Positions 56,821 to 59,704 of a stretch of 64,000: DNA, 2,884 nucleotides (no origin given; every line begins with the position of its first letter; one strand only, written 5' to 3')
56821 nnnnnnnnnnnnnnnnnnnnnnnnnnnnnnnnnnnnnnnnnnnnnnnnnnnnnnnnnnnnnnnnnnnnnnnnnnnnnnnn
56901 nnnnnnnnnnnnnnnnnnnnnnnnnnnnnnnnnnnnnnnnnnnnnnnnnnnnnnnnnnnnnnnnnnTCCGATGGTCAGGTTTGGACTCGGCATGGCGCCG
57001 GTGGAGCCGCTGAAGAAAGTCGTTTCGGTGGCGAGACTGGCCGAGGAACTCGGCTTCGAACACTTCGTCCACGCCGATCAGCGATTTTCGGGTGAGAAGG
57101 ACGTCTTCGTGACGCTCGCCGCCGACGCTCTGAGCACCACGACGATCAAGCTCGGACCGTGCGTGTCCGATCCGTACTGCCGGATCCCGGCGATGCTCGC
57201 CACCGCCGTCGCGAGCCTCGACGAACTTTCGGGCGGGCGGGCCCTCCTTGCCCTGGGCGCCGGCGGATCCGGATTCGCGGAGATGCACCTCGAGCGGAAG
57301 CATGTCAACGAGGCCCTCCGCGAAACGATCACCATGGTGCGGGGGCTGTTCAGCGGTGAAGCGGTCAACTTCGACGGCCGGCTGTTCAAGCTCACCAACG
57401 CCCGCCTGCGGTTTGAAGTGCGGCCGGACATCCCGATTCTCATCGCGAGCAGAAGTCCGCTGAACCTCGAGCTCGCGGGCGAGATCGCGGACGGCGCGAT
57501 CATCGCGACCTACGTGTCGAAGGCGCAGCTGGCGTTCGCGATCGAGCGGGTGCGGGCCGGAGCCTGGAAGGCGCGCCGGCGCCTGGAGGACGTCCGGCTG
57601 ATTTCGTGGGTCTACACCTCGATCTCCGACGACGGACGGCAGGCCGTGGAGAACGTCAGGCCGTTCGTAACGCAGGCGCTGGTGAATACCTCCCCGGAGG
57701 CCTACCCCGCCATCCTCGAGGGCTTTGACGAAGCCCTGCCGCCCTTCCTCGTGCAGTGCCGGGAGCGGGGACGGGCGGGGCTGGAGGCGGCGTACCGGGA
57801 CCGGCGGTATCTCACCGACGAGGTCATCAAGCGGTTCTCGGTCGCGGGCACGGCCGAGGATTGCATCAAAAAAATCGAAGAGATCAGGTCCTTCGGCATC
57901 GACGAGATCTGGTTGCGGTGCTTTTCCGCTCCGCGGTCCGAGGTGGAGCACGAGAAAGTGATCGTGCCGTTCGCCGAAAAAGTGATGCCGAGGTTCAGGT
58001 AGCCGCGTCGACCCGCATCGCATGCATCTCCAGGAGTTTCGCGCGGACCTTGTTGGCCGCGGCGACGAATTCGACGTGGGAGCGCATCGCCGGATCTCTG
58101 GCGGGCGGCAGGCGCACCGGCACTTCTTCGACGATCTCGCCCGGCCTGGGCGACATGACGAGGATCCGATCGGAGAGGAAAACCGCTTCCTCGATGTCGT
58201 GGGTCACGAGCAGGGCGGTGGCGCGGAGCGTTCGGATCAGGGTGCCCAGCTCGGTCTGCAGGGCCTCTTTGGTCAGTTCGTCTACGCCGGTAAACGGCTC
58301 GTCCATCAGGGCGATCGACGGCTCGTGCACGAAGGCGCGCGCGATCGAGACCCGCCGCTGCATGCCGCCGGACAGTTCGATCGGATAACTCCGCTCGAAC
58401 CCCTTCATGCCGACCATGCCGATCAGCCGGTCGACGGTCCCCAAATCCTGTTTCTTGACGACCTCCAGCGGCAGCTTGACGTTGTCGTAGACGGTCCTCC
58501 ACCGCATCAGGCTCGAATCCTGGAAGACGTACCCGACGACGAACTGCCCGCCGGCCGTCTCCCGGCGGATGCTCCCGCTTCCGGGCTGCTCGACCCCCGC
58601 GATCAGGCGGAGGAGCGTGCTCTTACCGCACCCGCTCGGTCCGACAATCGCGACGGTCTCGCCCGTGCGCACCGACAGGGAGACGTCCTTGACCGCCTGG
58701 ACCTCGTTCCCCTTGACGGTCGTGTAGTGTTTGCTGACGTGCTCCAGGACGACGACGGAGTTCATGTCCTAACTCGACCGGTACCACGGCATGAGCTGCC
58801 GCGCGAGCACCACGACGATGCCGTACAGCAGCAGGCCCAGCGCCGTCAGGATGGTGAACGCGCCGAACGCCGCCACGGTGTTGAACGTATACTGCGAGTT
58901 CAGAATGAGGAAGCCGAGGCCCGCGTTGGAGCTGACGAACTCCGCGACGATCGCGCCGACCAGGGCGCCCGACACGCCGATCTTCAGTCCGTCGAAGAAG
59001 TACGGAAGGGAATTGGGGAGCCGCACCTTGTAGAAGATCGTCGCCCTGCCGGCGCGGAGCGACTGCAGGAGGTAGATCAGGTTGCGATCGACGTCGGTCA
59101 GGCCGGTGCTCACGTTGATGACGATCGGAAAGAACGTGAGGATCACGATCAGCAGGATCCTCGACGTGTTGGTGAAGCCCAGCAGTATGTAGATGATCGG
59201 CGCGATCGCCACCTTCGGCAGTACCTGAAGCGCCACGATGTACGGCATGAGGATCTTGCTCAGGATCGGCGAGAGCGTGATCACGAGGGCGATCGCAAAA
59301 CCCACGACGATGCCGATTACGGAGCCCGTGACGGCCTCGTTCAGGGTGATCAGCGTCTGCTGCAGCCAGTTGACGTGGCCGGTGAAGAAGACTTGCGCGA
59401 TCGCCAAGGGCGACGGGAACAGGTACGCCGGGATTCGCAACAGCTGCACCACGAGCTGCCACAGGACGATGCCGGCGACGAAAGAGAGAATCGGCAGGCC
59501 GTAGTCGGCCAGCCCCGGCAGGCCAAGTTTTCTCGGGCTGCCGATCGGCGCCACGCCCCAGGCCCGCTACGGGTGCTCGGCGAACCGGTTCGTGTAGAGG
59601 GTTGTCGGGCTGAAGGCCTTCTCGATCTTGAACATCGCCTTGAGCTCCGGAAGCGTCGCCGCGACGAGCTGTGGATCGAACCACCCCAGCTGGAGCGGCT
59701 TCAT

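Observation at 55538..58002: Three tandem, translationally coupled cyclophilin-like (probable DUF3830) paralogs fused into an operon with an LLM flavin oxidoreductase, convergent with a NitT/TauT ABC importer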

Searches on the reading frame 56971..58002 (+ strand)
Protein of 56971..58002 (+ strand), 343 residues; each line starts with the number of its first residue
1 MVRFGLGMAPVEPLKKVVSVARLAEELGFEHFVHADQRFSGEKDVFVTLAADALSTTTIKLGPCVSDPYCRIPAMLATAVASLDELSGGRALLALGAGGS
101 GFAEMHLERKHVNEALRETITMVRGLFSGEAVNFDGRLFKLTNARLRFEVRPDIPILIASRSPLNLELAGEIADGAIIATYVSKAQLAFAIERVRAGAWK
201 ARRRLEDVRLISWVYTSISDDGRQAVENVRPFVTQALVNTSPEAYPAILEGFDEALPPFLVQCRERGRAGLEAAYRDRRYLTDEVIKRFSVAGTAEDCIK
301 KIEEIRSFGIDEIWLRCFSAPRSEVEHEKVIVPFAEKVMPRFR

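Call 4: search_protein_families(library=pfam, proteins=[window:56971-58002:+], max_evalue=1)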
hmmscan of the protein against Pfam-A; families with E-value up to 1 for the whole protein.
window:56971-58002:+ (343 aa): 2 families
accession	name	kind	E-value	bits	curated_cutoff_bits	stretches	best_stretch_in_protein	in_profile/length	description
PF00296.26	Bac_luciferase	-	5.1e-55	187.5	27.9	1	9-311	17-313/314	Luciferase-like monooxygenase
PF01135.25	PCMT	-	0.025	14.8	20.3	1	175-234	88-145/210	Protein-L-isoaspartate(D-aspartate) O-methyltransferase (PCMT)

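Call 5: search_protein_families(library=ncbifam, proteins=[window:56971-58002:+], max_evalue=1)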
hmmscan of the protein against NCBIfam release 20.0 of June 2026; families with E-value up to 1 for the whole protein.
window:56971-58002:+ (343 aa): 34 families (the best 25 are shown)
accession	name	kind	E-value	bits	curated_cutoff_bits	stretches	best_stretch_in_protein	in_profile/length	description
NF002619.0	PRK02271.1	equivalog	7e-53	180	276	1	3-313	2-303/329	5,10-methylenetetrahydromethanopterin reductase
TIGR03555.1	F420_mer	equivalog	8.1e-52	176.6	348.7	1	4-313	1-302/325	5,10-methylenetetrahydromethanopterin reductase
TIGR04024.1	F420_NP1902A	hypoth_equivalog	4.7e-30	104.4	345.4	1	6-307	6-301/330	TIGR04024 family LLM class F420-dependent oxidoreductase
TIGR03842.1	F420_CPS_4043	hypoth_equivalog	6.2e-30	104.4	295.45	1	4-341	2-328/329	TIGR03842 family LLM class F420-dependent oxidoreductase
TIGR03619.1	F420_Rv2161c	subfamily_domain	2.6e-27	96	166.9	1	20-227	3-230/247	TIGR03619 family F420-dependent LLM class oxidoreductase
TIGR03621.1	F420_MSMEG_2516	subfamily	6.7e-27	94.4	213.15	1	3-266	2-271/295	TIGR03621 family F420-dependent LLM class oxidoreductase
TIGR03841.1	F420_Rv3093c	subfamily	7.3e-26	91.2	213.65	1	12-315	7-294/298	LLM class F420-dependent oxidoreductase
TIGR03559.1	F420_Rv3520c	subfamily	3.6e-25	88.7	335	1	6-233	4-243/325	LLM class F420-dependent oxidoreductase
TIGR03857.1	F420_MSMEG_2249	hypoth_equivalog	3.7e-25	88.8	218.4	1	15-217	14-215/329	TIGR03857 family LLM class F420-dependent oxidoreductase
TIGR03560.1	F420_Rv1855c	subfamily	5.9e-22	78.6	231.4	1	9-209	7-223/227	TIGR03560 family F420-dependent LLM class oxidoreductase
TIGR03617.1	F420_MSMEG_2256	subfamily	1.6e-17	63.4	278.15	1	22-316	2-299/318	TIGR03617 family F420-dependent LLM class oxidoreductase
TIGR03554.1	F420_G6P_DH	equivalog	4e-17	62.2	420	1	17-238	18-253/331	glucose-6-phosphate dehydrogenase (coenzyme-F420)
TIGR03557.1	F420_G6P_family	subfamily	6.1e-16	58.5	210.4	1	15-180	13-189/316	TIGR03557 family F420-dependent LLM class oxidoreductase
TIGR03885.1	flavin_revert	hypoth_equivalog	1.3e-15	57.4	398.7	1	19-199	17-204/315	TIGR03885 family FMN-dependent LLM class oxidoreductase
TIGR04465.1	ArgArg_F420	equivalog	2.5e-15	56.4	470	1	16-203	61-257/364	F420-dependent hydroxymycolic acid dehydrogenase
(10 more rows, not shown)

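Call 7: search_solved_structures(query=window:56971-58002:+, max_evalue=0.001)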
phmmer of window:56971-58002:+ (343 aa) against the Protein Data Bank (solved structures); distinct sequences matched with E-value up to 0.001: 15.
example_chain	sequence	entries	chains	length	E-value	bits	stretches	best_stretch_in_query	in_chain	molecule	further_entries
1z69_A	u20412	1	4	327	1.5e-45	159.1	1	3-316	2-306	Coenzyme F420-dependent N(5),N(10)-methylenetetrahydromethanopterin reductase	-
8qpm_A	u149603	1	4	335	2e-42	148.9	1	3-325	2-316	5,10-methylenetetrahydromethanopterin reductase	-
8qq8_A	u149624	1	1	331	2e-42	148.8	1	3-325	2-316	5,10-methylenetetrahydromethanopterin reductase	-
8qpl_A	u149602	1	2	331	2e-42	148.8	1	3-325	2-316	5,10-methylenetetrahydromethanopterin reductase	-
1f07_A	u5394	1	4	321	4.8e-38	134.5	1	3-312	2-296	COENZYME F420-DEPENDENT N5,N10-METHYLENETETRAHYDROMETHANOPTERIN REDUCTASE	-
1ezw_A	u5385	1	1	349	3.5e-29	105.3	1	2-342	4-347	COENZYME F420-DEPENDENT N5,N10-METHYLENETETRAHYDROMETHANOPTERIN REDUCTASE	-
5lxe_A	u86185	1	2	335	2.1e-13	53.5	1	50-239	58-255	F420-dependent glucose-6-phosphate dehydrogenase 1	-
9fp4_A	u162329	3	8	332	4e-13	52.5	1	16-203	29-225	F420-dependent hydroxymycolic acid dehydrogenase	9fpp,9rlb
9hav_A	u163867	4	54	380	4.1e-12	49.3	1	21-229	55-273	Luciferase family protein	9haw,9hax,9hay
3b4y_A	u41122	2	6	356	1.7e-11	47.2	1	53-238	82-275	PROBABLE F420-DEPENDENT GLUCOSE-6-PHOSPHATE DEHYDROGENASE FGD1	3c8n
7bip_A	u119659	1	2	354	2.3e-08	36.9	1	17-342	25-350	Luciferase-like monooxygenase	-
1rhc_A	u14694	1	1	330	4.1e-08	36.1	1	44-311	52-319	F420-dependent alcohol dehydrogenase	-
1m41_A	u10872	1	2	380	8.8e-07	31.7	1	20-230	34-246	FMNH2-dependent alkanesulfonate monooxygenase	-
1nqk_A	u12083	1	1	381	8.9e-07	31.7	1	20-230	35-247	Alkanesulfonate monooxygenase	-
7jv3_A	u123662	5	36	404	3e-06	30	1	14-205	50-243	Alkanesulfonate monooxygenase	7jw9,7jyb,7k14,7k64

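Call 57: search_solved_structures(query=window:56971-58002:+, max_evalue=1e-30, show_alignments=2)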
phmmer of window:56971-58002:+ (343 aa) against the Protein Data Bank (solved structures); distinct sequences matched with E-value up to 1e-30: 5.
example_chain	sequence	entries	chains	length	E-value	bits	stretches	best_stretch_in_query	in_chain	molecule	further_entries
1z69_A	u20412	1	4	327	1.5e-45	159.1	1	3-316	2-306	Coenzyme F420-dependent N(5),N(10)-methylenetetrahydromethanopterin reductase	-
8qpm_A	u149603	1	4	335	2e-42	148.9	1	3-325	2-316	5,10-methylenetetrahydromethanopterin reductase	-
8qq8_A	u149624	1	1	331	2e-42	148.8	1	3-325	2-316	5,10-methylenetetrahydromethanopterin reductase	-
8qpl_A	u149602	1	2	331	2e-42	148.8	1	3-325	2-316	5,10-methylenetetrahydromethanopterin reductase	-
1f07_A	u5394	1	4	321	4.8e-38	134.5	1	3-312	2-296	COENZYME F420-DEPENDENT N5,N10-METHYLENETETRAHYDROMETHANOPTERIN REDUCTASE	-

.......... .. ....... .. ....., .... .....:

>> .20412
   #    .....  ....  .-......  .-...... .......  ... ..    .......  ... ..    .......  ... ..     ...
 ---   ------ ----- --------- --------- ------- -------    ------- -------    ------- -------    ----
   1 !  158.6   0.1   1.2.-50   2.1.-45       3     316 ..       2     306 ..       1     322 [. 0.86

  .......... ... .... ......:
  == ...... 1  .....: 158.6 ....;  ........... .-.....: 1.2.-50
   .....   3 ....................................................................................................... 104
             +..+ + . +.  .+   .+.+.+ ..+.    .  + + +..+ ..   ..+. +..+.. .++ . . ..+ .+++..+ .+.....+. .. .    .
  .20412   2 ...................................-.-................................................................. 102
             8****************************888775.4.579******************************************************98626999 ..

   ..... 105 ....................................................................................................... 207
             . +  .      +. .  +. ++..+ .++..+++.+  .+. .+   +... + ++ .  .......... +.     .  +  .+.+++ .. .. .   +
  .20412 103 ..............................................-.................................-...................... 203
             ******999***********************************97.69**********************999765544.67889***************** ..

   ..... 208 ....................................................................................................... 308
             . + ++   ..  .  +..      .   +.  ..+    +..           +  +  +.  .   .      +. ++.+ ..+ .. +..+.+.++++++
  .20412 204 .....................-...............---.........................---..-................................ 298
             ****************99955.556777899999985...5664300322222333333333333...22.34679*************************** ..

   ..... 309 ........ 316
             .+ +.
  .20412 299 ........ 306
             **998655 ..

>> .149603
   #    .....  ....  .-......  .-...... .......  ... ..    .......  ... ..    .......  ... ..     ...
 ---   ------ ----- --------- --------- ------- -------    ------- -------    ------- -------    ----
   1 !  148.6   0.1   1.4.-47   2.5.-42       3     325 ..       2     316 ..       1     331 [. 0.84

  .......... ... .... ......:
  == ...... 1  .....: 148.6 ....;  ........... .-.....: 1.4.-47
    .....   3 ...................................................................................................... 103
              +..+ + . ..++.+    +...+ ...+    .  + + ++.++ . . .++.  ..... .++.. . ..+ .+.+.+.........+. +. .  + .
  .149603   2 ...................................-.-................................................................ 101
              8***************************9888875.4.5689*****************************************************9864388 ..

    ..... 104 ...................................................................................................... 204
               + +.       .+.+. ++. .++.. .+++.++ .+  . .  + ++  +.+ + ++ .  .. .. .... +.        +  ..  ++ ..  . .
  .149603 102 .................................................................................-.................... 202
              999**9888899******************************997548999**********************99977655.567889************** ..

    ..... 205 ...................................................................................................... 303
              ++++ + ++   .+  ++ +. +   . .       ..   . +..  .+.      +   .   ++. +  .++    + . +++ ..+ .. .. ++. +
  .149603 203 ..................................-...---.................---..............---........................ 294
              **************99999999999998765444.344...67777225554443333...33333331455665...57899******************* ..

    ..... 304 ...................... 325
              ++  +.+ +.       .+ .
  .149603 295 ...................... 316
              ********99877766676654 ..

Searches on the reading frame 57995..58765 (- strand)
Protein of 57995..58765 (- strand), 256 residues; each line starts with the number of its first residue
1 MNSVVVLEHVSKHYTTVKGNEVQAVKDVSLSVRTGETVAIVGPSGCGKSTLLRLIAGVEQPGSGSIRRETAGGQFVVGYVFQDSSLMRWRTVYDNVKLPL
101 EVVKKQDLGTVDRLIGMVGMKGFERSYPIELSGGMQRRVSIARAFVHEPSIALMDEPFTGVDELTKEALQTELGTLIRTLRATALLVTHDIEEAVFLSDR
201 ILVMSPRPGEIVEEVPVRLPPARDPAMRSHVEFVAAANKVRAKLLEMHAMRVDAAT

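Call 4: search_protein_families(library=pfam, proteins=[window:57995-58765:-], max_evalue=1)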
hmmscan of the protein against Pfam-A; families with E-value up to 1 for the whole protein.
window:57995-58765:- (256 aa): 27 families (the best 25 are shown)
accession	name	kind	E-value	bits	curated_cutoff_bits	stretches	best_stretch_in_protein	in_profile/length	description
PF00005.33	ABC_tran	-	1.3e-31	110.4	25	1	25-158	1-136/137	ABC transporter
PF03193.22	RsgA_GTPase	-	4.9e-05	23.7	30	1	15-74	87-145/174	RsgA GTPase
PF13191.12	AAA_16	-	0.00081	20.4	32.6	1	20-59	7-49/167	AAA ATPase domain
PF13304.12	AAA_21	-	0.001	19.6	27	1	39-60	3-24/304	AAA domain, putative AbiEii toxin, Type IV TA system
PF13555.12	AAA_29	-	0.0018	18.4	27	1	29-52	16-39/61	P-loop containing region of AAA domain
PF20703.3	nSTAND1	-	0.0022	18.1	27.1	1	24-57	22-53/379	Novel STAND NTPase 1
PF05729.18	NACHT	-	0.0023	18.2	26.7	1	37-56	2-21/167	NACHT domain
PF13401.12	AAA_22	-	0.0037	18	27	1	36-99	6-57/130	AAA domain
PF03215.21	Rad17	-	0.0062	16.9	23.8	1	23-56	33-66/186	Rad17 P-loop domain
PF13521.12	AAA_28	-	0.018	15.7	27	1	38-57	2-21/164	AAA domain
PF13476.12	AAA_23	-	0.023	15.7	27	1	37-56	21-40/201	AAA domain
PF01926.29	MMR_HSR1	-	0.03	14.9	21.9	1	37-58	1-22/113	50S ribosome-binding GTPase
PF07728.20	AAA_5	-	0.044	14.2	22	1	38-57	2-21/139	AAA domain (dynein-related subfamily)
PF00931.28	NB-ARC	-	0.048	13.4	23.5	1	34-55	17-38/248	NB-ARC domain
PF00910.28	RNA_helicase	-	0.053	14.5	21.5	1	39-80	2-48/105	RNA helicase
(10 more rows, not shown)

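Call 5: search_protein_families(library=ncbifam, proteins=[window:57995-58765:-], max_evalue=1)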
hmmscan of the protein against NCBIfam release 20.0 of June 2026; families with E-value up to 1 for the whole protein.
window:57995-58765:- (256 aa): 204 families (the best 25 are shown)
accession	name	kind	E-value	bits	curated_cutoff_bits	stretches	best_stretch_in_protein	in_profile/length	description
NF040729.1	ABC_ATP_SaoA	equivalog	3.8e-55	187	360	1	6-236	3-238/248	ABC transporter ATP-binding protein SaoA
TIGR03265.1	PhnT2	equivalog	6.8e-52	176.8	457.7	1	5-253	5-254/353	putative 2-aminoethylphosphonate ABC transporter ATP-binding protein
NF008421.0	PRK11248.1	equivalog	3.3e-51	174.2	357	1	10-219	4-217/255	taurine ABC transporter ATP-binding subunit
TIGR01184.1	ntrCD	subfamily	3.3e-49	167.5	291.8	1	25-223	1-210/230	nitrate ABC transporter ATP-binding protein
TIGR00968.1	3a0106s01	subfamily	2.7e-47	161.3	342.75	1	7-236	3-233/237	sulfate ABC transporter ATP-binding protein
NF006987.0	PRK09452.1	equivalog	1.7e-45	155.4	482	1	3-245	16-259/378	spermidine/putrescine ABC transporter ATP-binding protein PotA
TIGR01186.1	proV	subfamily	9.1e-45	153.3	326.6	1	22-213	6-210/363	betaine/proline/choline family ABC transporter ATP-binding protein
NF008105.0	PRK10851.1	equivalog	2.5e-44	151.5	502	1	20-244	13-247/362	sulfate/thiosulfate ABC transporter ATP-binding protein CysA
NF008420.0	PRK11247.1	equivalog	3.8e-44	150.8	395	1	5-225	13-226/257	aliphatic sulfonates ABC transporter ATP-binding protein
NF043075.1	MMSYN1_0197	equivalog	6.6e-44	150.2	550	1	5-249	3-248/341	spermidine/putrescine ABC transporter ATP-binding protein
TIGR03415.1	ABC_choXWV_ATP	equivalog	1.2e-43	149.6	483.75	2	77-240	108-271/382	choline ABC transporter ATP-binding protein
NF040933.2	ABC_arch_GlcV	equivalog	2.1e-41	142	450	1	5-205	3-216/357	glucose ABC transporter ATP-binding protein GlcV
TIGR01187.1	potA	subfamily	5e-41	140.8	355.6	1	40-213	1-181/325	polyamine ABC transporter ATP-binding protein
NF040840.2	tungstate_WtpC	equivalog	6.1e-41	140.8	440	1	7-213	4-211/347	tungstate ABC transporter ATP-binding protein WtpC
NF008653.0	PRK11650.1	subfamily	1.4e-40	139.4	432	1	5-206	4-210/357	sn-glycerol-3-phosphate ABC transporter ATP-binding protein UgpC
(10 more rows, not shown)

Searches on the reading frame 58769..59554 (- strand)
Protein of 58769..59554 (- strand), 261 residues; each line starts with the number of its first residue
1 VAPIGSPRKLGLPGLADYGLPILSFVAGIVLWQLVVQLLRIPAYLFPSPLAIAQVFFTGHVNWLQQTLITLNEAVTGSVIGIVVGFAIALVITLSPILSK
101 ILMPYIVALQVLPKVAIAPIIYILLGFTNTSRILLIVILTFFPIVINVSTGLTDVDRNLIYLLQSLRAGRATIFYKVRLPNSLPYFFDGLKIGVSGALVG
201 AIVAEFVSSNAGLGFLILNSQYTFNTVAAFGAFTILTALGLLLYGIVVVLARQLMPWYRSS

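Call 4: search_protein_families(library=pfam, proteins=[window:58769-59554:-], max_evalue=1)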
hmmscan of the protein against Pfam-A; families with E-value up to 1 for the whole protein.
window:58769-59554:- (261 aa): 3 families
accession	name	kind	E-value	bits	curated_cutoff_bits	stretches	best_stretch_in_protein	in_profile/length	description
PF00528.27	BPD_transp_1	-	2.7e-23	83.1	26.4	1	81-257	1-181/184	Binding-protein-dependent transport system inner membrane component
PF24364.1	DUF7520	-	0.024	15.1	27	1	196-251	18-74/78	Family of unknown function (DUF7520)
PF13441.11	Gly-zipper_YMGG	-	0.5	10.6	28.9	0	194-232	12-32/45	YMGG-like Gly-zipper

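Call 5: search_protein_families(library=ncbifam, proteins=[window:58769-59554:-], max_evalue=1)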
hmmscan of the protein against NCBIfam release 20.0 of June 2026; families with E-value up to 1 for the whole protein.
window:58769-59554:- (261 aa): 9 families
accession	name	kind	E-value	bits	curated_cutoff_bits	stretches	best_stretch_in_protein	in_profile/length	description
NF040733.1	ABC_perm_U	equivalog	4.3e-29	101.7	295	1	22-257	12-248/251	ABC transporter permease subunit SaoP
NF008470.0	PRK11365.1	equivalog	3.3e-23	82.4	347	1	24-257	17-252/263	aliphatic sulfonate ABC transporter permease SsuC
TIGR01183.1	ntrB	equivalog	1.8e-21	76.7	209.05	1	65-247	17-199/202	nitrate ABC transporter permease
NF007545.0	PRK10160.1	equivalog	5.6e-19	68.6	342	1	28-259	34-272/275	taurine ABC transporter permease TauC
NF008196.0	PRK10952.1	equivalog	2.1e-10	40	439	1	27-233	114-312/356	glycine betaine/L-proline ABC transporter permease ProW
TIGR03416.1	ABC_choXWV_perm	equivalog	4.3e-08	33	363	1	52-243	73-263/267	choline ABC transporter permease subunit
TIGR01097.1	PhnE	equivalog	0.00061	19.3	216.7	1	57-187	51-185/252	phosphonate ABC transporter, permease protein PhnE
NF006939.0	PRK09421.1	equivalog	0.033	13.6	262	1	93-225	53-190/230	molybdate ABC transporter permease subunit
TIGR04145.2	Firmicu_CTERM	equivalog_domain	0.5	10.3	50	1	65-91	154-180/191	Firmicu-CTERM sorting domain-containing protein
